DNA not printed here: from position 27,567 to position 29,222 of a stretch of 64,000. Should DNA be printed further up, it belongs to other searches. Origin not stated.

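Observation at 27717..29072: Solitary single-HKD phospholipase-D-family nuclease with an unrecognisable ~285-aa C-terminal region in an AT-rich insert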

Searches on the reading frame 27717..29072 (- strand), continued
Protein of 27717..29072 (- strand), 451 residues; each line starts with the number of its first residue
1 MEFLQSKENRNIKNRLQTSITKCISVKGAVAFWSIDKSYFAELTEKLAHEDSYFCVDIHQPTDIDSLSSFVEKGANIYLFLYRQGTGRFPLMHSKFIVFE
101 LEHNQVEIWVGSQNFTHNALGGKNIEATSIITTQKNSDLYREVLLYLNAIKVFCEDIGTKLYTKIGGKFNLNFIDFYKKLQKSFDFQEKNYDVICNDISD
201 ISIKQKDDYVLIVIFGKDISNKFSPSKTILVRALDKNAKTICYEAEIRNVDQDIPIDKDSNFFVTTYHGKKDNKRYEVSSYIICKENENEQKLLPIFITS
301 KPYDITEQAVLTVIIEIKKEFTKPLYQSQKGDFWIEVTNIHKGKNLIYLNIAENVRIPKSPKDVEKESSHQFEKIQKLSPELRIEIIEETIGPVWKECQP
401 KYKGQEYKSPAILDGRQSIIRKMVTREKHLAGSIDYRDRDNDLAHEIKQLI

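Call 30: search_protein_families(library=pfam, alignment_id=A3, max_evalue=0.01)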
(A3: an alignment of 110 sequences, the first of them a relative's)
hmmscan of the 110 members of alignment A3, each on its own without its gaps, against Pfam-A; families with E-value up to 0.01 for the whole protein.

A. member 1, P0001 (451 aa): 2 families
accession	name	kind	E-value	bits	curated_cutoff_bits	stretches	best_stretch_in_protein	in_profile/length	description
PF13091.12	PLDc_2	-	6.7e-07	29.6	27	1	67-142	61-126/132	PLD-like domain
PF09565.16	RE_NgoFVII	-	0.00012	21.9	23.8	1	91-153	92-154/162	NgoFVII restriction endonuclease N-terminal PLD domain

B. families by the number of members that match (of 110 scanned): 4 families
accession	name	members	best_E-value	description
PF13091.12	PLDc_2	98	6.4e-08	PLD-like domain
PF09565.16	RE_NgoFVII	44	2e-06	NgoFVII restriction endonuclease N-terminal PLD domain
PF06087.18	Tyr-DNA_phospho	4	0.0027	Tyrosyl-DNA phosphodiesterase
PF17021.10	Mei5_like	1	0.0072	Putative double-strand recombination repair-like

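Call 31: search_protein_families(library=padloc, alignment_id=A3, max_evalue=0.01)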
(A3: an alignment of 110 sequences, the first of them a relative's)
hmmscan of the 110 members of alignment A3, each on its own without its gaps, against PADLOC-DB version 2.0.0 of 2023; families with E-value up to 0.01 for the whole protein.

A. member 1, P0001 (451 aa): 1 family
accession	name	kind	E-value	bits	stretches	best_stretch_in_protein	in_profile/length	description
PDLC03829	ZacB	-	3e-06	24.4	1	92-137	297-340/586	-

B. families by the number of members that match (of 110 scanned): 17 families
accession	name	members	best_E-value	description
PDLC03829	ZacB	109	2.6e-10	-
PDLC02614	DrmC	24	1.4e-05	DrmC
PDLC02607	DrmC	7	0.00014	DrmC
PDLC02585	DrmC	4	3e-05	DrmC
PDLC02588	DrmC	4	0.00023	DrmC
PDLC02707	PbeA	3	0.00015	PbeA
PDLC02704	PbeA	3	0.0007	PbeA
PDLC04758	PDC-M64B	1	0.00012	-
PDLC04472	PDC-M16A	1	0.00049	-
PDLC03819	RTasSLATT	1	0.0012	DRT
PDLC02616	DrmC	1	0.0016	DrmC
PDLC04553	PDC-M27B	1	0.0017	-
PDLC02589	DrmC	1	0.0021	DrmC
PDLC02587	DrmC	1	0.0041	DrmC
PDLC02452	BrxA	1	0.0046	BrxA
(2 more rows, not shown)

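Call 32: search_protein_families(library=ncbifam, alignment_id=A3, max_evalue=0.01)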
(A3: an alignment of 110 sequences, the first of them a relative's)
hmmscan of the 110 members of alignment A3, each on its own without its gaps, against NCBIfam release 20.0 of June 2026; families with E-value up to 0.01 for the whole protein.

A. member 1, P0001 (451 aa): 0 families

B. families by the number of members that match (of 110 scanned): 7 families
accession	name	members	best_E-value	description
NF038319.1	DISARM_DrmC_I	10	3.8e-05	DISARM system phospholipase D-like protein DrmC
NF010492.0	PRK13912.1-3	4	0.00084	nuclease NucT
NF033631.1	SLATT_5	1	0.0037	SLATT domain-containing protein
NF010490.0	PRK13912.1-1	1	0.0038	nuclease NucT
NF008427.0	PRK11263.1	1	0.0076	cardiolipin synthase ClsB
NF047654.1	DiguCycDgcRLepto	1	0.008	diguanylate cyclase DgcR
NF008765.0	PRK11798.1-5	1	0.0088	ClpXP protease specificity-enhancing factor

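Call 43: find_homologous_proteins(query=A3, max_evalue=1e-10)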
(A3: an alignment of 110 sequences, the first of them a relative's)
Query A3 (110 sequences) (451 aa, profile of the alignment): 23 proteins with E <= 1e-10 among 7265 candidates.
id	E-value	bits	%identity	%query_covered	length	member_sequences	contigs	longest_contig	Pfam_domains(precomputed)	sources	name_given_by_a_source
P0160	6.6e-109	383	41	41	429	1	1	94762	PF13091.13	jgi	-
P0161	1.8e-105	371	34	40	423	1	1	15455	PF13091.13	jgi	jgi:hypothetical protein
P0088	7.5e-103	363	30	37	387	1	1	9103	-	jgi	jgi:hypothetical protein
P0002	2.2e-100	355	48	95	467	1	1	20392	PF13091.13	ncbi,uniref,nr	ncbi:hypothetical protein [Candidatus Parabeggiatoa sp. HSG14]|uniref:hypothetical protein n=1 Tax=C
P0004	1.9e-99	352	51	86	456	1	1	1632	PF13091.13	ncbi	-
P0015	2.5e-97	345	56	45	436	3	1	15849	-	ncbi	-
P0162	5.5e-97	344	34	38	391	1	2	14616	PF13091.13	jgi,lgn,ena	jgi:hypothetical protein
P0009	1.4e-96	342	43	94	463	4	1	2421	PF13091.13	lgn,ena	-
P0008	5.0e-96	340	41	95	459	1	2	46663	PF13091.13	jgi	jgi:HKD family nuclease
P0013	1.3e-95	339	40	95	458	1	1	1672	-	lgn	-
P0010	2.2e-95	338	41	94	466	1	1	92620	PF13091.13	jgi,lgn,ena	-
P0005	6.8e-95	337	47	94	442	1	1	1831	-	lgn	-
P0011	1.4e-94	336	40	95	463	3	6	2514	PF13091.13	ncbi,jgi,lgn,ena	-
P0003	1.4e-94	336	49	95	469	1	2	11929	PF13091.13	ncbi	-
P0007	2.2e-93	332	43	98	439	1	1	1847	PF13091.13,PF09565.17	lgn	-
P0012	3.3e-93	331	41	81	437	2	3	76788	PF13091.13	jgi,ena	-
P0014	1.2e-91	326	57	43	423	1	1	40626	PF13091.13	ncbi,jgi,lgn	-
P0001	1.8e-86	309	100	100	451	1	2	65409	PF13091.13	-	-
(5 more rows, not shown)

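Call 44: find_encoding_contigs(protein=P0160, flank=8000, max_places=1)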
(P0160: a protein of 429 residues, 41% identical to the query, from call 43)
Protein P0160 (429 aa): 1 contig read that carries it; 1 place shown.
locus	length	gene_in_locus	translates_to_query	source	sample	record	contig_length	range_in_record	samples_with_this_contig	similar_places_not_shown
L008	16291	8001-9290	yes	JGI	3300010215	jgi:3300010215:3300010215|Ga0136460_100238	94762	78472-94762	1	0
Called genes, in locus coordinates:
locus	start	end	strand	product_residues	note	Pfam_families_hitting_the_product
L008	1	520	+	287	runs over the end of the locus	-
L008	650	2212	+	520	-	PF12161:HsdM_N, PF02384:N6_Mtase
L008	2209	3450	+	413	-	PF01420:Methylase_S, PF21360:PylC-like_N (faint), PF01420:Methylase_S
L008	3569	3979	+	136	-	PF13366:PDDEXK_3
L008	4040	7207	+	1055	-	PF04313:HSDR_N, PF04851:ResIII, PF18766:SWI2_SNF2, PF22679:T1R_D3-like, PF11867:T1RH-like_C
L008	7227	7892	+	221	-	PF01863:YgjP-like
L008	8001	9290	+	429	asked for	PF13091:PLDc_2 (weak)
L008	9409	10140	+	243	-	-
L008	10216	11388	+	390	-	PF14281:PDDEXK_4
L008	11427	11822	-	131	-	-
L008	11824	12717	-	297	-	PF13280:WYL, PF25583:WCX (weak)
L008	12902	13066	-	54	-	-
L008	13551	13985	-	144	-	-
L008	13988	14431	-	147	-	PF01381:HTH_3, PF13443:HTH_26 (weak)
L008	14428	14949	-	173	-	-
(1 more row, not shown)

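Call 45: find_encoding_contigs(protein=P0161, flank=8000, max_places=1)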
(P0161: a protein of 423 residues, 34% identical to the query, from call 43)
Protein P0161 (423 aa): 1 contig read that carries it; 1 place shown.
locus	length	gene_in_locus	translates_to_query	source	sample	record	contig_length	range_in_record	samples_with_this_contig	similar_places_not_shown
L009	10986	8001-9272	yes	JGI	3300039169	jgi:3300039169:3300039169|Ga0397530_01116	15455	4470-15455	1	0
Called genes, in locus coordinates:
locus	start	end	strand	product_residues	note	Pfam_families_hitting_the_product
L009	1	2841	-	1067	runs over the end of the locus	PF01878:EVE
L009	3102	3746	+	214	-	PF08281:Sigma70_r4_2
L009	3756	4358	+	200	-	PF13560:HTH_31 (weak)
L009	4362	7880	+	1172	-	PF06114:Peptidase_M78, PF00580:UvrD-helicase, PF13245:AAA_19, PF13361:UvrD_C, PF13538:UvrD_C_2 (faint), PF12705:PDDEXK_1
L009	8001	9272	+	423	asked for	PF13091:PLDc_2 (weak)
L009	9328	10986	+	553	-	?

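Call 46: find_encoding_contigs(protein=P0162, flank=8000, max_places=1)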
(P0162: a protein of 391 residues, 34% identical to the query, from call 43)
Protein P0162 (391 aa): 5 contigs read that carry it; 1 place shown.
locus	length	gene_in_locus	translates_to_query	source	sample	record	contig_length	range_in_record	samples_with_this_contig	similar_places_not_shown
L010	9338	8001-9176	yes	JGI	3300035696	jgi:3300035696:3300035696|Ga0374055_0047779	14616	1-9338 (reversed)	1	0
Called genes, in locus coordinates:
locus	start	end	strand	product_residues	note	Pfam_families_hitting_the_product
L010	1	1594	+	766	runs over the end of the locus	PF00350:Dynamin_N, PF01926:MMR_HSR1 (faint), PF24564:DUF7605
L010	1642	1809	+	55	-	-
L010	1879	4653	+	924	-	PF06634:DUF1156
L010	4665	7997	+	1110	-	PF18731:HEPN_Swt1, PF04465:DUF499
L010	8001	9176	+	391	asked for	PF13091:PLDc_2 (weak)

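Call 47: find_encoding_contigs(protein=P0014, flank=8000, max_places=1)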
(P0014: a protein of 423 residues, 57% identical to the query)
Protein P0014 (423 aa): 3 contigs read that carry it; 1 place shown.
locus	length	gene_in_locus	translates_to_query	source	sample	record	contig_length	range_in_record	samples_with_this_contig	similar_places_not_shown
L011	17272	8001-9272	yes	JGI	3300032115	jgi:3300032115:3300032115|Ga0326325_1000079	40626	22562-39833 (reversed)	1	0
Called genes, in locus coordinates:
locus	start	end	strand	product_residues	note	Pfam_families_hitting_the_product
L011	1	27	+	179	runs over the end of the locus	-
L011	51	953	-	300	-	PF01745:IPT (faint), PF01715:IPPT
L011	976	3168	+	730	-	PF13424:TPR_12 (faint), PF00515:TPR_1 (faint), PF07719:TPR_2 (faint), PF13176:TPR_7 (faint), PF13181:TPR_8 (faint), PF13428:TPR_14 (faint), PF12770:CHAT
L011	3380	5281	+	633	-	PF05860:TPS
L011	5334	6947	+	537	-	PF00881:Nitroreductase (weak)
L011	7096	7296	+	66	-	-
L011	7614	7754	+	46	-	-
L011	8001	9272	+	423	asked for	PF13091:PLDc_2 (weak)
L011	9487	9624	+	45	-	-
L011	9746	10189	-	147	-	-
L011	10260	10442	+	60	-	-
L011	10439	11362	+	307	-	PF01571:GCV_T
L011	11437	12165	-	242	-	PF02578:Cu-oxidase_4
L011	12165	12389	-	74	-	-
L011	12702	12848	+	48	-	-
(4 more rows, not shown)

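Call 53: find_related_loci(query=A3, collection=viral_contigs, flank=10000)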
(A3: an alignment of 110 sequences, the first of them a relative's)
Query A3 (451 aa) in viral_contigs; peptide patterns used: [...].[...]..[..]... (x = any residue, [..] = any of these).
115 stretches matched a pattern, but none encodes a relative of the query by tblastn (E <= 1e-3).

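Call 54: find_related_loci(query=A1, collection=genome_contigs, flank=10000)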
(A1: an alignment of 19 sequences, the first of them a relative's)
Query A1 (451 aa) in genome_contigs; peptide patterns used: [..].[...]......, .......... (x = any residue, [..] = any of these).
8 stretches matched a pattern; 5 encode a relative of the query (tblastn E <= 1e-3); 5 distinct loci.
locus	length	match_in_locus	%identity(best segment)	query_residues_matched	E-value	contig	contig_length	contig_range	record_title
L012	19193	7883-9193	48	1-428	1e-129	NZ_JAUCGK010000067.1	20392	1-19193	Candidatus Parabeggiatoa sp. HSG14 NODE_91_length_20392, whole genome shotgun sequence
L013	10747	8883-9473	57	3-195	5e-70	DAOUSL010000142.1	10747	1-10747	MAG TPA_asm: Thioploca sp. isolate CSMAG_545 CSMAG_545_k127_99967_length_10747_cov_27.9873, whole genome shotgun sequenc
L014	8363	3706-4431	33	1-247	4e-33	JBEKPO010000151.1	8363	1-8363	MAG: Terracidiphilus sp. isolate SPRUCE 466 SPRUCE_466_151, whole genome shotgun sequence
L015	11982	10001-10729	31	1-249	2e-30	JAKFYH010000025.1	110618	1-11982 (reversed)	MAG: Acidobacteria bacterium isolate ND5_Bin_50 ND5_0000138, whole genome shotgun sequence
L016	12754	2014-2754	32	1-252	3e-31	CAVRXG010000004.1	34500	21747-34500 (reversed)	MAG: uncultured Acidobacteriaceae bacterium isolate MFD06092.bin.2.203 genome assembly, contig: contig_33852, whole geno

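Call 55: find_encoding_contigs(protein=P0022, flank=8000, max_places=1)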
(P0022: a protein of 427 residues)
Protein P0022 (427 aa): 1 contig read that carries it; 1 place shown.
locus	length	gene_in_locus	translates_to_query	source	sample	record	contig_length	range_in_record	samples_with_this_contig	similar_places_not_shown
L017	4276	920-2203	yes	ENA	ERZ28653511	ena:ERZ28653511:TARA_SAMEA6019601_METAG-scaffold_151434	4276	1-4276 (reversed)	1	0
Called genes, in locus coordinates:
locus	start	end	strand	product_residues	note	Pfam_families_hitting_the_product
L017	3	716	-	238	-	?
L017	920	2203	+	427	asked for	-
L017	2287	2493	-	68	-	-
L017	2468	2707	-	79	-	-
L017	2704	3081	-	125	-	PF10047:DUF2281 (faint)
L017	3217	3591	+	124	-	-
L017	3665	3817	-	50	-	-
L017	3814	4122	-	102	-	PF10047:DUF2281 (weak)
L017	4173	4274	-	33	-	?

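Call 56: find_encoding_contigs(protein=P0088, flank=8000, max_places=1)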
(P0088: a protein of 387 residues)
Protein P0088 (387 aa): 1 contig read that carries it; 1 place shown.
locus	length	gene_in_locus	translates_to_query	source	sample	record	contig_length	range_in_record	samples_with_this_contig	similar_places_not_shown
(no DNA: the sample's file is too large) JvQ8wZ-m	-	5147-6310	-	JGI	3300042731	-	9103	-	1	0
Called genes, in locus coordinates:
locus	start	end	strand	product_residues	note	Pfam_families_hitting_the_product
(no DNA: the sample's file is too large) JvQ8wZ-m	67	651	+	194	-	-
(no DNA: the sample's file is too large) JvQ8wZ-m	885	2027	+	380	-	-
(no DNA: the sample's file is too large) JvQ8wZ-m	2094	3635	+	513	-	-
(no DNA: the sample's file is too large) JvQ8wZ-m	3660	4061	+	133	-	-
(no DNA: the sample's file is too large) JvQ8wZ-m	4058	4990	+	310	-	PF04471:Mrr_cat (weak)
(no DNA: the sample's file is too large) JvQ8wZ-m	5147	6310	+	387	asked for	-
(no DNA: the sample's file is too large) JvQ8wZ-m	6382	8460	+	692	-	PF03235:GmrSD_N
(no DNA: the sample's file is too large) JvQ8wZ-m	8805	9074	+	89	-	-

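Call 57: list_cluster_members(proteins=[P0022, P0023, P0024, P0027, P0029, P0031, P0032, P0033, P0040, P0050])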
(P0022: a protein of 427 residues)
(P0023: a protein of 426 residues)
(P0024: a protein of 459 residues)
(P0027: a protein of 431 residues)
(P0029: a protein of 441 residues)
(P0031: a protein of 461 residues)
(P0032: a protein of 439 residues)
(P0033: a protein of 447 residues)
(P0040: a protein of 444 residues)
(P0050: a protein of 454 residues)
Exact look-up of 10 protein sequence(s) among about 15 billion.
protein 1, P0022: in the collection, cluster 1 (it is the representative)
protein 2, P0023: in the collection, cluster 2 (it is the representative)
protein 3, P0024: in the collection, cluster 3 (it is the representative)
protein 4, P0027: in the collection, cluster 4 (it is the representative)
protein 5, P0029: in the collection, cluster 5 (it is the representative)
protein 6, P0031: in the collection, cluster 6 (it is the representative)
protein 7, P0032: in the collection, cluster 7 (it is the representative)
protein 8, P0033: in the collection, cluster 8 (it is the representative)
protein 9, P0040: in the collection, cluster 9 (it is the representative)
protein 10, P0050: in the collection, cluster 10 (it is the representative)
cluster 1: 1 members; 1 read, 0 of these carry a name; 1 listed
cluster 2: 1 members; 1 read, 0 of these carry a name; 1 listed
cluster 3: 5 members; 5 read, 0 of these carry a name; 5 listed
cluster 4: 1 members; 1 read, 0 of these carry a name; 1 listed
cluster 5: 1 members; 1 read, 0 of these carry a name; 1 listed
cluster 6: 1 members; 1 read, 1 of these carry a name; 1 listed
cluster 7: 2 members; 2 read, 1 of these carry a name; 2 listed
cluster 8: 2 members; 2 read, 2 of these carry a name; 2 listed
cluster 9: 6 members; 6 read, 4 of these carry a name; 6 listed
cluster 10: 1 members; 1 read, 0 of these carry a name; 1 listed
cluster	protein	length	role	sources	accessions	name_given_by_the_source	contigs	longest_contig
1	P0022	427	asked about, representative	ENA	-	-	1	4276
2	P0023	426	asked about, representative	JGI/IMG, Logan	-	-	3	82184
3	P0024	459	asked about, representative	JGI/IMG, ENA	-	-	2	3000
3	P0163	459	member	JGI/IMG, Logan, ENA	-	-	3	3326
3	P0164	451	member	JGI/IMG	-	-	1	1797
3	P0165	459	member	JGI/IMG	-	-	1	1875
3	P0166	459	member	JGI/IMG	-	-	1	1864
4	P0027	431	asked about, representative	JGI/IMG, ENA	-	-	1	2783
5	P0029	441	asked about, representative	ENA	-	-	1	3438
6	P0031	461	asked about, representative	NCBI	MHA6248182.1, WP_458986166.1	phospholipase D family protein [Pontibacter sp. CAU 1760]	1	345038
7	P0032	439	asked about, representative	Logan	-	-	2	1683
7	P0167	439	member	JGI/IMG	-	hypothetical protein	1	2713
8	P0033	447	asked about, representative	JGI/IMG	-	hypothetical protein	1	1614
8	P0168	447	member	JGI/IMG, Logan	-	hypothetical protein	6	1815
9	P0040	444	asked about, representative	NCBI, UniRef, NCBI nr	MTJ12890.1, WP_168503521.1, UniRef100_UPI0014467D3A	hypothetical protein FJR11_09860 [Anabaena sp. UHCC 0187] | hypothetical protein n=1 Tax=Anabaena sp. UHCC 0187 TaxID=2590018 RepID=UPI0014467D3A | hypothetical protein [Anabaena sp. UHCC 0187]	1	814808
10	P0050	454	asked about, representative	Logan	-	-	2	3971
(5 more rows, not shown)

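Call 58: find_encoding_contigs(protein=P0031, flank=9000, max_places=1)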
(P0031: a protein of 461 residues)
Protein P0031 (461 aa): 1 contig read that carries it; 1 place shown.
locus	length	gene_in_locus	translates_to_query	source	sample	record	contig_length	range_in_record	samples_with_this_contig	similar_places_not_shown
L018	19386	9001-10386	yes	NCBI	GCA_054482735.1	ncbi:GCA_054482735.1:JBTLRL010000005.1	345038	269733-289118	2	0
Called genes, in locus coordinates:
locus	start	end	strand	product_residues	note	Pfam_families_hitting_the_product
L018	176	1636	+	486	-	PF12161:HsdM_N (weak), PF02384:N6_Mtase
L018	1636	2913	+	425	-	PF01420:Methylase_S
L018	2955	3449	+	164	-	-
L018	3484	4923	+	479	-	PF08357:SEFIR, PF13676:TIR_2 (weak)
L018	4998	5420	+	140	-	-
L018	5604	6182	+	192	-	-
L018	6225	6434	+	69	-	-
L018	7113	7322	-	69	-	-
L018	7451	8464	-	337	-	PF14281:PDDEXK_4 (weak)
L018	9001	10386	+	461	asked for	PF13091:PLDc_2 (weak)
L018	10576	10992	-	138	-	-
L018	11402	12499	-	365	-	PF13481:AAA_25, PF13384:HTH_23 (weak), PF08281:Sigma70_r4_2 (weak)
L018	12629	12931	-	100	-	PF12728:HTH_17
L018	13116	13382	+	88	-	PF01527:HTH_Tnp_1, PF13384:HTH_23 (weak), PF13518:HTH_28 (weak), PF13551:HTH_29 (faint)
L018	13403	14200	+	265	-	PF00665:rve (weak)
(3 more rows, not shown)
